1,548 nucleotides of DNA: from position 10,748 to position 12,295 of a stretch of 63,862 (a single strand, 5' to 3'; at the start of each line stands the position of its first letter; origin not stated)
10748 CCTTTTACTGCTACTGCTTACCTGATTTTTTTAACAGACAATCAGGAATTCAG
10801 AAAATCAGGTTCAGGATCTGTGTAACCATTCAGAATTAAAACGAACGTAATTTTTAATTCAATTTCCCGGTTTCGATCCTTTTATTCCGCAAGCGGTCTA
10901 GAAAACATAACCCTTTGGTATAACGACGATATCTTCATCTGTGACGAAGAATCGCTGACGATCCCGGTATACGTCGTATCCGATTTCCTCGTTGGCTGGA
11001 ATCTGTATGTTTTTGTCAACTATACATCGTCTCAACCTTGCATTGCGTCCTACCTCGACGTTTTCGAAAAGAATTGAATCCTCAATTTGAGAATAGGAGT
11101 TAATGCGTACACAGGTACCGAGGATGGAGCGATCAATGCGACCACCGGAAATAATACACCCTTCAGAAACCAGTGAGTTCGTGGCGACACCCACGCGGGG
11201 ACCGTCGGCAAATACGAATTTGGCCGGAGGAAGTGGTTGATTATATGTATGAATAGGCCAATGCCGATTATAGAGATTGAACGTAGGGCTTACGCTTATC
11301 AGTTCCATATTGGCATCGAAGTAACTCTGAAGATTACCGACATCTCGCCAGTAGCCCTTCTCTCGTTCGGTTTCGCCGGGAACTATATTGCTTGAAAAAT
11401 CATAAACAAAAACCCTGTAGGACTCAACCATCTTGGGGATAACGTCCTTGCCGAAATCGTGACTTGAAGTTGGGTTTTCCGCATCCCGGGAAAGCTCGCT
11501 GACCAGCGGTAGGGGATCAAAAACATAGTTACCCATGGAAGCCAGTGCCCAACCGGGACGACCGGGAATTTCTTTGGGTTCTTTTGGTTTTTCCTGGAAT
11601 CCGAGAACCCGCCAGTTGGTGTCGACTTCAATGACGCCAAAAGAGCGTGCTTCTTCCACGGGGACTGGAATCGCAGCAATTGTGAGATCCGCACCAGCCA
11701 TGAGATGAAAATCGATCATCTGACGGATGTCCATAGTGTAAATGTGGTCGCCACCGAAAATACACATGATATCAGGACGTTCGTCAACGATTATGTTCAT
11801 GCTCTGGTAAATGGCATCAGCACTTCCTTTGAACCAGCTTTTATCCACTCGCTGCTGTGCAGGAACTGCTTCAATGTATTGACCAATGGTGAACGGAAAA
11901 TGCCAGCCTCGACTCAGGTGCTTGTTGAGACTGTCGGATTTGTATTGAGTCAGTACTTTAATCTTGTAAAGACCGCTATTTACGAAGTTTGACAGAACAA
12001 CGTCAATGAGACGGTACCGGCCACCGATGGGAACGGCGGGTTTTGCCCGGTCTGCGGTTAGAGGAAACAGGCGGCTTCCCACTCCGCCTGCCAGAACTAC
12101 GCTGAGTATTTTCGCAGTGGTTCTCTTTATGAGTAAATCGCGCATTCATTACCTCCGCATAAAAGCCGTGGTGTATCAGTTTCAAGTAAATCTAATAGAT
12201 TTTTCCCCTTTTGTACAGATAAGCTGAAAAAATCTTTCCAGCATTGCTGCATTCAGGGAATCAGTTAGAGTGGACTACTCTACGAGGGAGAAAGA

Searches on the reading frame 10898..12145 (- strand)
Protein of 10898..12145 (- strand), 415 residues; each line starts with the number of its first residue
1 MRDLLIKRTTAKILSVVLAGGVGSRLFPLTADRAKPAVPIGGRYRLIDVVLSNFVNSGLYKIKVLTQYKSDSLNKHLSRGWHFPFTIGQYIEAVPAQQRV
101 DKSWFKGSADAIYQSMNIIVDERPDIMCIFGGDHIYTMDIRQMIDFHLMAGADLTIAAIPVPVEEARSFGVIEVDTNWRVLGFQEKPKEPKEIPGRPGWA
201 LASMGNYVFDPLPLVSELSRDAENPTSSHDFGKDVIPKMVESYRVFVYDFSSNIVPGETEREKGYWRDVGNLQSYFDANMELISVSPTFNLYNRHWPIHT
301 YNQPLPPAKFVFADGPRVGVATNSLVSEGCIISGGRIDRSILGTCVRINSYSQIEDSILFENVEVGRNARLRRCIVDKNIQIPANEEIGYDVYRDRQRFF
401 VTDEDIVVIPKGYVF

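Call 7: search_protein_families(library=ncbifam, proteins=[window:10898-12145:-])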
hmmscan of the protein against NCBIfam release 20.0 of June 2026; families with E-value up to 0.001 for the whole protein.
window:10898-12145:- (415 aa): 23 families
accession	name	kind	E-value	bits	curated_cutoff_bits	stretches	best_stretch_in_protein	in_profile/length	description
NF002023.0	PRK00844.1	subfamily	3.9e-183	608.9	458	1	9-414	3-407/408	glucose-1-phosphate adenylyltransferase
NF001947.0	PRK00725.1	subfamily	7.3e-164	545.6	470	1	6-411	10-416/426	glucose-1-phosphate adenylyltransferase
TIGR02091.1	glgC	equivalog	3.4e-143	477.1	424.9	1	14-389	2-363/364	glucose-1-phosphate adenylyltransferase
NF003670.0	PRK05293.1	equivalog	1e-102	344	470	1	11-392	3-362/382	glucose-1-phosphate adenylyltransferase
NF002772.0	PRK02862.1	equivalog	2.2e-97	326.5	537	1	11-360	2-345/429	glucose-1-phosphate adenylyltransferase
TIGR02092.1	glgD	equivalog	3.8e-42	144.6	236.6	1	21-388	11-354/370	glucose-1-phosphate adenylyltransferase subunit GlgD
NF052502.1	man1P_GTase_Rv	exception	3.4e-29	101.8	440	1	15-388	3-330/352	mannose-1-phosphate guanylyltransferase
TIGR03992.1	Arch_glmU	subfamily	4e-19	68.8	292.1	1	15-210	3-169/393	bifunctional sugar-1-phosphate nucleotidylyltransferase/acetyltransferase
TIGR01208.1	rmlA_long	equivalog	4.8e-19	68.5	320.25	1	15-283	2-235/353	glucose-1-phosphate thymidylyltransferase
NF041313.1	UDPGP_AglF_Halo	equivalog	1.9e-15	57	400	1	15-192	3-164/234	UTP--glucose-1-phosphate uridylyltransferase AglF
TIGR01207.1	rmlA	equivalog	2e-11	43.6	360.65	1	16-192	3-165/286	glucose-1-phosphate thymidylyltransferase RfbA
TIGR02623.1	G1P_cyt_trans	equivalog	3.1e-10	39.9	300.25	1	125-264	120-239/255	glucose-1-phosphate cytidylyltransferase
NF041173.1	Sug_nt_acttase_Thmprot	equivalog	1.4e-09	37.4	600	1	15-191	3-157/405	bifunctional sugar-1-phosphate nucleotidylyltransferase/acetyltransferase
TIGR01099.1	galU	equivalog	3.7e-09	36.5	326.8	1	16-211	5-208/261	UTP--glucose-1-phosphate uridylyltransferase GalU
NF045697.1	MurNAcPUrMurU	equivalog_domain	1.9e-08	34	370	1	16-79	1-63/229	N-acetylmuramate alpha-1-phosphate uridylyltransferase MurU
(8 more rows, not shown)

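Call 31: find_homologous_proteins(query=window:10901-12145:-, max_evalue=1e-30)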
Query window:10901-12145:- (415 aa): 8000 proteins with E <= 1e-30 among 8000 candidates; the best 120 are listed.
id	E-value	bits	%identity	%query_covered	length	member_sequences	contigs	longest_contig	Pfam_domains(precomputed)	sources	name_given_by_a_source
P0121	2.0e-281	951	99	100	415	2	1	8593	PF00483.30,PF25247.2,PF25084.2,PF24894.2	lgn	-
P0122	5.3e-257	870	88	100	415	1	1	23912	PF00483.30,PF25247.2,PF25084.2,PF24894.2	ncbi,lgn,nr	ncbi:MAG: glucose-1-phosphate adenylyltransferase [Deltaproteobacteria bacterium]|nr:glucose-1-phosp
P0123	1.8e-236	803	80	99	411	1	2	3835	PF00483.30,PF25247.2,PF25084.2,PF24894.2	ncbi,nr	ncbi:glucose-1-phosphate adenylyltransferase [Myxococcota bacterium]|nr:glucose-1-phosphate adenylyl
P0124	1.4e-233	793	80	100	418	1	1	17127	PF00483.30,PF25247.2,PF25084.2,PF24894.2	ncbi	-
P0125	7.4e-233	791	80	100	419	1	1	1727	PF00483.30,PF25247.2,PF25084.2,PF24894.2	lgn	-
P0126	8.8e-233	791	80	100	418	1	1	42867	PF00483.30,PF25247.2,PF25084.2,PF24894.2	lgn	-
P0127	1.6e-232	790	80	100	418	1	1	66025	PF00483.30,PF25247.2,PF25084.2,PF24894.2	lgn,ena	-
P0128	3.0e-232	789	80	100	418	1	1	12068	PF00483.30,PF25247.2,PF25084.2,PF24894.2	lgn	-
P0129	7.3e-232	788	80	100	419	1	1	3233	PF00483.30,PF25247.2,PF25084.2,PF24894.2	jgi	jgi:glucose-1-phosphate adenylyltransferase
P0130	4.8e-229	778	78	100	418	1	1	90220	PF00483.30,PF25247.2,PF25084.2,PF24894.2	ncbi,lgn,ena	-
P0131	1.4e-228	777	79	100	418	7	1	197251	PF00483.30,PF25247.2,PF25084.2,PF24894.2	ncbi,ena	-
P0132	1.7e-227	773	77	100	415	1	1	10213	PF00483.30,PF25247.2,PF25084.2,PF24894.2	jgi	jgi:glucose-1-phosphate adenylyltransferase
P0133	2.8e-220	749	75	100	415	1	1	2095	PF00483.30,PF25247.2,PF25084.2,PF24894.2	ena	-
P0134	3.7e-219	746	73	100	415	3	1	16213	PF00483.30,PF25247.2,PF25084.2,PF24894.2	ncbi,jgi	jgi:glucose-1-phosphate adenylyltransferase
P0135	1.1e-216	738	74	98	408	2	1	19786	PF00483.30,PF25247.2,PF25084.2,PF24894.2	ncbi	ncbi:MAG: glucose-1-phosphate adenylyltransferase [Myxococcota bacterium]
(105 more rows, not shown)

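Call 32: find_encoding_contigs(protein=P0121, flank=10000, max_places=2)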
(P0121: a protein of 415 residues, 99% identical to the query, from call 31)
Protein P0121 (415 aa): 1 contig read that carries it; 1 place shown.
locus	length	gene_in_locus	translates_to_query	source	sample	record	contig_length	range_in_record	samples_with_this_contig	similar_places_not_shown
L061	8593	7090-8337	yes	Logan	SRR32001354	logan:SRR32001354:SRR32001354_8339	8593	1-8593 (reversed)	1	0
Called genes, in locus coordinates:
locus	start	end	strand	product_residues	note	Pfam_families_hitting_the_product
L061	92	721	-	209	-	PF03682:UPF0158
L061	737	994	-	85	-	PF01192:RNA_pol_Rpb6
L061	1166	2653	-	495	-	-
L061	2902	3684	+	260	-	PF00149:Metallophos, PF12850:Metallophos_2 (faint)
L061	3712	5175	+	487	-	PF00128:Alpha-amylase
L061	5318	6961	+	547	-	-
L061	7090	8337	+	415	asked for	PF00483:NTP_transferase, PF24894:Hexapep_GlmU, PF25247:LbH_GLGC (weak), PF25084:LbH_EIF2B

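Call 33: find_encoding_contigs(protein=P0122, flank=10000, max_places=2)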
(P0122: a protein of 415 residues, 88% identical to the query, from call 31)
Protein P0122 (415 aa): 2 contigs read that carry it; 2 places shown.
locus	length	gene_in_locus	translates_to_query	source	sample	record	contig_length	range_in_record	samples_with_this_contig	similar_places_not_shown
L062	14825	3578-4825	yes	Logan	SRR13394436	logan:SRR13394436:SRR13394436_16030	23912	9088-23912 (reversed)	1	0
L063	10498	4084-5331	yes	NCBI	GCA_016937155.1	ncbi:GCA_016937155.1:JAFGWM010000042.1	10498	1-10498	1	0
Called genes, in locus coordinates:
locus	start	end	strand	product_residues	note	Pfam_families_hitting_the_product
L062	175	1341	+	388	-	PF08238:Sel1 (weak)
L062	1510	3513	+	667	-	PF08439:Peptidase_M3_N, PF01432:Peptidase_M3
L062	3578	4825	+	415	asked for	PF00483:NTP_transferase, PF24894:Hexapep_GlmU, PF25247:LbH_GLGC (faint), PF25084:LbH_EIF2B (weak)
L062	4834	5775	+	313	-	PF05496:RuvB_N (faint), PF07726:AAA_3, PF07728:AAA_5, PF00004:AAA (weak), PF17863:AAA_lid_2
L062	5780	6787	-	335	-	PF00781:DAGK_cat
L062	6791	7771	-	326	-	PF04321:RmlD_sub_bind (weak), PF05368:NmrA (weak), PF01073:3Beta_HSD, PF01370:Epimerase, PF02719:Polysacc_synt_2, PF07993:NAD_binding_4, PF13460:NAD_binding_10, PF16363:GDP_Man_Dehyd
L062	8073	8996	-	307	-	PF04055:Radical_SAM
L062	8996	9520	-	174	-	-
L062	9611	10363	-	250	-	-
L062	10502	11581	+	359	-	PF01063:Aminotran_4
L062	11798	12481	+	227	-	PF01590:GAF, PF13185:GAF_2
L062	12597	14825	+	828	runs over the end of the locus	-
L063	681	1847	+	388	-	PF08238:Sel1 (weak)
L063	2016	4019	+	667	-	PF08439:Peptidase_M3_N, PF01432:Peptidase_M3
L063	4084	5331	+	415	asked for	PF00483:NTP_transferase, PF24894:Hexapep_GlmU, PF25247:LbH_GLGC (faint), PF25084:LbH_EIF2B (weak)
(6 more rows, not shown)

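Call 34: find_encoding_contigs(protein=P0127, flank=10000, max_places=2)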
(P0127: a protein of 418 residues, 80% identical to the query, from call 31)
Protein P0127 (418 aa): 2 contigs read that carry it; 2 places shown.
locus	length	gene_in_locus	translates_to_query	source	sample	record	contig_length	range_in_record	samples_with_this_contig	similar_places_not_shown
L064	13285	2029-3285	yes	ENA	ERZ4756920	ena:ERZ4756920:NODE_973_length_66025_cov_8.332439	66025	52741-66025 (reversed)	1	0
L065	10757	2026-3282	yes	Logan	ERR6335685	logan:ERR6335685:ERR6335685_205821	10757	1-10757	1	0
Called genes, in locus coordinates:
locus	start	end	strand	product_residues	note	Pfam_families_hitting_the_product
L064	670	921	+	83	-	-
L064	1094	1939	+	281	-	-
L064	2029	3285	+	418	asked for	PF00483:NTP_transferase, PF24894:Hexapep_GlmU, PF25247:LbH_GLGC (faint), PF25084:LbH_EIF2B (weak)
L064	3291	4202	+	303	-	PF05496:RuvB_N (faint), PF00004:AAA (weak), PF07726:AAA_3, PF07728:AAA_5, PF17863:AAA_lid_2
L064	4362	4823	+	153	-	-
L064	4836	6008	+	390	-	PF00815:Histidinol_dh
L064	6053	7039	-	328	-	PF04055:Radical_SAM (weak)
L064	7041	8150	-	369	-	-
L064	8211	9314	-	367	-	PF01098:FTSW_RODA_SPOVE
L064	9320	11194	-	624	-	PF03717:PBP_dimer, PF00905:Transpeptidase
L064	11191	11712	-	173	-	PF04093:MreD (weak)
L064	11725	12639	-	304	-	PF04085:MreC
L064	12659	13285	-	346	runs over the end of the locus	PF06723:MreB_Mbl, PF00022:Actin (weak), PF00012:HSP70, PF11104:PilM_2 (faint), PF14450:FtsA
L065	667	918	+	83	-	-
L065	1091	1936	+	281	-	-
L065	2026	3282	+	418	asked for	PF00483:NTP_transferase, PF24894:Hexapep_GlmU, PF25247:LbH_GLGC (faint), PF25084:LbH_EIF2B (weak)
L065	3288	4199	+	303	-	PF05496:RuvB_N (faint), PF00004:AAA (weak), PF07726:AAA_3, PF07728:AAA_5, PF17863:AAA_lid_2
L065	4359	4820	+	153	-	-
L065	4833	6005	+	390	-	PF00815:Histidinol_dh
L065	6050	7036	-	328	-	PF04055:Radical_SAM (weak)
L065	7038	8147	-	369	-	-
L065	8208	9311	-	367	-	PF01098:FTSW_RODA_SPOVE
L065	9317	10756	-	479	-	?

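Call 87: find_encoding_contigs(protein=P0124, flank=1500, max_places=1)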
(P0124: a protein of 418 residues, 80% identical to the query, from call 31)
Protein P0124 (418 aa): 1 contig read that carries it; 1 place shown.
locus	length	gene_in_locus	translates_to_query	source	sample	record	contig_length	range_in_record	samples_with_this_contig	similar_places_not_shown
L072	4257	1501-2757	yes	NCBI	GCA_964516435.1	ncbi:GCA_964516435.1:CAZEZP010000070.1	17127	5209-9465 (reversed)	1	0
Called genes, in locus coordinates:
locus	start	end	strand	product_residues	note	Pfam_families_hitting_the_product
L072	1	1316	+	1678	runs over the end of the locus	PF13448:DUF4114, PF11617:Cu-binding_MopE (faint), PF13088:BNR_2 (weak)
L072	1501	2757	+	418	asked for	PF00483:NTP_transferase, PF24894:Hexapep_GlmU, PF25247:LbH_GLGC (faint), PF25084:LbH_EIF2B (weak)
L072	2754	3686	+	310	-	PF05496:RuvB_N (faint), PF00004:AAA (weak), PF07726:AAA_3, PF07728:AAA_5, PF17863:AAA_lid_2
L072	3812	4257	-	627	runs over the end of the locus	PF24684:Vgb_lyase, PF01841:Transglut_core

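Call 88: find_encoding_contigs(protein=P0132, flank=1500, max_places=1)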
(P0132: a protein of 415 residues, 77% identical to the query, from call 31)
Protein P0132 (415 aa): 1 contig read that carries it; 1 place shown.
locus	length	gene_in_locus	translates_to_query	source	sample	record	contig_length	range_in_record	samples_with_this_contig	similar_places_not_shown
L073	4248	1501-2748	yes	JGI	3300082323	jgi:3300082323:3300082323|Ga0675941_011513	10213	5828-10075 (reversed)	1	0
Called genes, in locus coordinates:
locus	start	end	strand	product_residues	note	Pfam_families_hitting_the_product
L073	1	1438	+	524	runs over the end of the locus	PF08439:Peptidase_M3_N, PF01432:Peptidase_M3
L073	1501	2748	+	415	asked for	PF00483:NTP_transferase, PF24894:Hexapep_GlmU, PF25247:LbH_GLGC (faint), PF25084:LbH_EIF2B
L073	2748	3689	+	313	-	PF20030:bpMoxR (weak), PF05496:RuvB_N (faint), PF00004:AAA (weak), PF07726:AAA_3, PF07728:AAA_5, PF17863:AAA_lid_2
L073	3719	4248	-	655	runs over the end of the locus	PF00912:Transgly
